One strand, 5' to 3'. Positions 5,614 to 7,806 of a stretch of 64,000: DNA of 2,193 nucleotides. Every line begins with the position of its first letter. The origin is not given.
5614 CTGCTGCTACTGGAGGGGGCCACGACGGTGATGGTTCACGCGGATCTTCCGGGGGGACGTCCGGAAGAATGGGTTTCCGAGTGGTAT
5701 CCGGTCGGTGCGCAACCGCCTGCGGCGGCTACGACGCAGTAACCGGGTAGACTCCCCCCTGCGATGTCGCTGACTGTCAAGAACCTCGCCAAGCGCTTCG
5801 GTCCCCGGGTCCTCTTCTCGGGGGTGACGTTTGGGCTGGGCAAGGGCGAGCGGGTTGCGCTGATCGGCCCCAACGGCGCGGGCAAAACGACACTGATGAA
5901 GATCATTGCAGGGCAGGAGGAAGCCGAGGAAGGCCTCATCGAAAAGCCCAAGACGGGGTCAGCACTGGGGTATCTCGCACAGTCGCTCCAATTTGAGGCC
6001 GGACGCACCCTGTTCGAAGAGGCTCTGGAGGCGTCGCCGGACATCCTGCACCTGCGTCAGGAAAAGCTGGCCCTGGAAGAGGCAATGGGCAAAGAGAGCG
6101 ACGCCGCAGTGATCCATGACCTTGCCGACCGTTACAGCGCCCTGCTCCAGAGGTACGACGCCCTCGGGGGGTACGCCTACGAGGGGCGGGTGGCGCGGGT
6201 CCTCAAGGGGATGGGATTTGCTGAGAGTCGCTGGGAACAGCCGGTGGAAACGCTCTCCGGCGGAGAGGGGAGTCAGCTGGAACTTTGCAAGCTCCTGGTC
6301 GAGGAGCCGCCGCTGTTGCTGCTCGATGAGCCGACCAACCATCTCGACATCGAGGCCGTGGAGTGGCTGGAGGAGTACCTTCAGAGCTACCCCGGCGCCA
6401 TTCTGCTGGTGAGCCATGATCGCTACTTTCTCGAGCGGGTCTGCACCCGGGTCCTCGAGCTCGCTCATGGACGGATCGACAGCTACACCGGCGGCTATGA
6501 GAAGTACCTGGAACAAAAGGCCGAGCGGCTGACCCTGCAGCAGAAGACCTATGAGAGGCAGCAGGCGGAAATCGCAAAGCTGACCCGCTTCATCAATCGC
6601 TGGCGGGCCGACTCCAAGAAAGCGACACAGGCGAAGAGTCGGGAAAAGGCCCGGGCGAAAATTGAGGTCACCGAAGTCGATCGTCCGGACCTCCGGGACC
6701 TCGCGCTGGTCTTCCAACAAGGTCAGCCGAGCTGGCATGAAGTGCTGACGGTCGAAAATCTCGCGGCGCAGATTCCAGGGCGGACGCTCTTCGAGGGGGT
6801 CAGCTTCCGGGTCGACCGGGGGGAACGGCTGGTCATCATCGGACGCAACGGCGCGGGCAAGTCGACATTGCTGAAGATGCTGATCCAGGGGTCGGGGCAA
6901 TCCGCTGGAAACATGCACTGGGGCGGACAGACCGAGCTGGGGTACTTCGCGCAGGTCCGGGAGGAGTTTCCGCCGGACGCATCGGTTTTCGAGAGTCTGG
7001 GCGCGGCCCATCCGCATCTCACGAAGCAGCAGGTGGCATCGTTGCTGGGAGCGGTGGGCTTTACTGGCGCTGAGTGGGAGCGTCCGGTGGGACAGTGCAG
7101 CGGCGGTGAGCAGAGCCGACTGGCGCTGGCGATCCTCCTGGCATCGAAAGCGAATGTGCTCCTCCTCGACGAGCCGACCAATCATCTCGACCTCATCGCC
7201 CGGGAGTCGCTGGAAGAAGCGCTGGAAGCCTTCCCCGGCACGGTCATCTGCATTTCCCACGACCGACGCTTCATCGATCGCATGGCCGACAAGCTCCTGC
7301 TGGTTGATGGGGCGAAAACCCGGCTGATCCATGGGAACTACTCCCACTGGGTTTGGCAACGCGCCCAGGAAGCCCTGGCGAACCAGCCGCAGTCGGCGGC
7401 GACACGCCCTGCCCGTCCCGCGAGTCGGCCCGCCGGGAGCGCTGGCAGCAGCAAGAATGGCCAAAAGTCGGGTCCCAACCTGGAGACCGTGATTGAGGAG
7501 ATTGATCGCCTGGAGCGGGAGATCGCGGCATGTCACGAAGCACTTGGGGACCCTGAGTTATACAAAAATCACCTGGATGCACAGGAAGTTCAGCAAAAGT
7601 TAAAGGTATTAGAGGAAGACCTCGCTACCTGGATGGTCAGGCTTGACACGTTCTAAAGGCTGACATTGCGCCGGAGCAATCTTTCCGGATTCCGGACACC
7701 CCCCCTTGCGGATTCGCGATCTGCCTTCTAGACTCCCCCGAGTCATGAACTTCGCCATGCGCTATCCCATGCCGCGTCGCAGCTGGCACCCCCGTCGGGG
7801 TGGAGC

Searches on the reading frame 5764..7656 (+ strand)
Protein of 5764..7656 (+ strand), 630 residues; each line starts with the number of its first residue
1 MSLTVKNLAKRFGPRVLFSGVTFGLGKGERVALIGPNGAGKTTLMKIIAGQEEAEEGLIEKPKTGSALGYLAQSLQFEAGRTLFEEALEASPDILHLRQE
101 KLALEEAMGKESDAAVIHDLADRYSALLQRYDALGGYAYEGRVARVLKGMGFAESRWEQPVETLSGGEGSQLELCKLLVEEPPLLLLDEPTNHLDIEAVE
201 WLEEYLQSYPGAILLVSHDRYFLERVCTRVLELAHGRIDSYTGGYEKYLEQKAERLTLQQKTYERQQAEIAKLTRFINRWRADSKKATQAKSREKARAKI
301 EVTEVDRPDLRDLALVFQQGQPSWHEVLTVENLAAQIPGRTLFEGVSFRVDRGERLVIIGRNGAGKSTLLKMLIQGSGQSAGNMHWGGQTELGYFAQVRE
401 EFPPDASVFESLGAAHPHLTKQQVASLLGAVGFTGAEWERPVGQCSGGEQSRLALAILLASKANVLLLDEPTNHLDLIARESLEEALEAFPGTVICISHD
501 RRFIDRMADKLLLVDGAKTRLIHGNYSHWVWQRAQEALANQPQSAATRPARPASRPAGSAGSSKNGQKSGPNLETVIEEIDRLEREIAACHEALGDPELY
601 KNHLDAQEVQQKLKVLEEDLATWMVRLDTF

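Call 44: search_protein_families(library=pfam, proteins=[window:5764-7656:+], max_evalue=0.01)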
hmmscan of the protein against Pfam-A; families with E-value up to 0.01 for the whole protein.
window:5764-7656:+ (630 aa): 35 families (the best 25 are shown)
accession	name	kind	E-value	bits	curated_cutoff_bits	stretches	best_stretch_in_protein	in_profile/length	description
PF00005.33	ABC_tran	-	9.1e-52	175.7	25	2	19-192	2-137/137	ABC transporter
PF12848.13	ABC_tran_Xtn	-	2.7e-26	91.9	25.9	1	231-307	1-77/85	ABC transporter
PF13304.12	AAA_21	-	2.7e-20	74.1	27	3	32-49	3-20/304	AAA domain, putative AbiEii toxin, Type IV TA system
PF02463.25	SMC_N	-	1.4e-13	51.2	40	1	420-512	119-209/220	RecF/RecN/SMC N terminal domain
PF13555.12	AAA_29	-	9e-09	35.4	27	1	342-370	11-39/61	P-loop containing region of AAA domain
PF16326.10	ABC_tran_CTD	-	1.3e-08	35.4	32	1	573-626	10-63/69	ABC transporter C-terminal domain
PF13401.12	AAA_22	-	9.3e-07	29.7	27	0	356-390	8-33/130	AAA domain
PF00006.31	ATP-synt_ab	-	9.9e-07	29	29.5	0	23-54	9-40/213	ATP synthase alpha/beta family, nucleotide-binding domain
PF13521.12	AAA_28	-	2.5e-06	28.2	27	1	30-110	1-62/164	AAA domain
PF03193.22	RsgA_GTPase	-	1.1e-05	25.8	30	0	354-380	107-133/174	RsgA GTPase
PF13604.12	AAA_30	-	1.3e-05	25.5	27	0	31-57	21-47/191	AAA domain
PF13175.12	AAA_15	-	1.4e-05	25.3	32.1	0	357-373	27-43/374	AAA ATPase domain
PF01926.29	MMR_HSR1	-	1.5e-05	25.5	21.9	0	356-376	2-22/113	50S ribosome-binding GTPase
PF05729.18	NACHT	-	2.7e-05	24.5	26.7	0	356-379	3-26/167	NACHT domain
PF13476.12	AAA_23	-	3.3e-05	25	27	0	357-373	23-39/201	AAA domain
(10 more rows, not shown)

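Call 75: find_encoding_contigs(protein=window:5764-7656:+, flank=10000, max_places=1)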
Protein window:5764-7656:+ (630 aa): 3 contigs read that carry it; 1 place shown.
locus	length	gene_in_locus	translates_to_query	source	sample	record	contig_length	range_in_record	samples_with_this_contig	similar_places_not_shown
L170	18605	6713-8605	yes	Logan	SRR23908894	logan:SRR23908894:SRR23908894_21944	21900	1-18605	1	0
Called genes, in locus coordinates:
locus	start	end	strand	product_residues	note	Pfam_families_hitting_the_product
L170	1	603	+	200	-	?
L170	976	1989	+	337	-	PF01073:3Beta_HSD, PF01370:Epimerase, PF13460:NAD_binding_10 (weak), PF16363:GDP_Man_Dehyd, PF07993:NAD_binding_4 (weak)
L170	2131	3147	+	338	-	PF00953:Glycos_transf_4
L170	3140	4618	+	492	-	PF13439:Glyco_transf_4, PF13579:Glyco_trans_4_4, PF00534:Glycos_transf_1, PF13692:Glyco_trans_1_4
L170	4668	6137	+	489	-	PF13552:DUF4127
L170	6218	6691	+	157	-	-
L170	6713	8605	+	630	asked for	PF00005:ABC_tran, PF00006:ATP-synt_ab (faint), PF13555:AAA_29 (faint), PF01926:MMR_HSR1 (faint), PF02463:SMC_N (faint), PF12848:ABC_tran_Xtn, PF00005:ABC_tran, PF16326:ABC_tran_CTD, +5 more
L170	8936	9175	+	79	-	-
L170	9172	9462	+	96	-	-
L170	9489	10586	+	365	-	PF09587:PGA_cap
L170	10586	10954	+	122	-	-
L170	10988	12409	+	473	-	PF00749:tRNA-synt_1c, PF19269:Anticodon_2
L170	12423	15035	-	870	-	PF05345:He_PIG (faint)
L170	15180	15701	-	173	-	PF00226:DnaJ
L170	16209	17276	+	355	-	PF01883:FeS_assembly_P, PF02374:ArsA_ATPase (faint), PF09140:MipZ, PF10609:ParA, PF13614:AAA_31 (weak), PF00142:Fer4_NifH (faint), PF01656:CbiA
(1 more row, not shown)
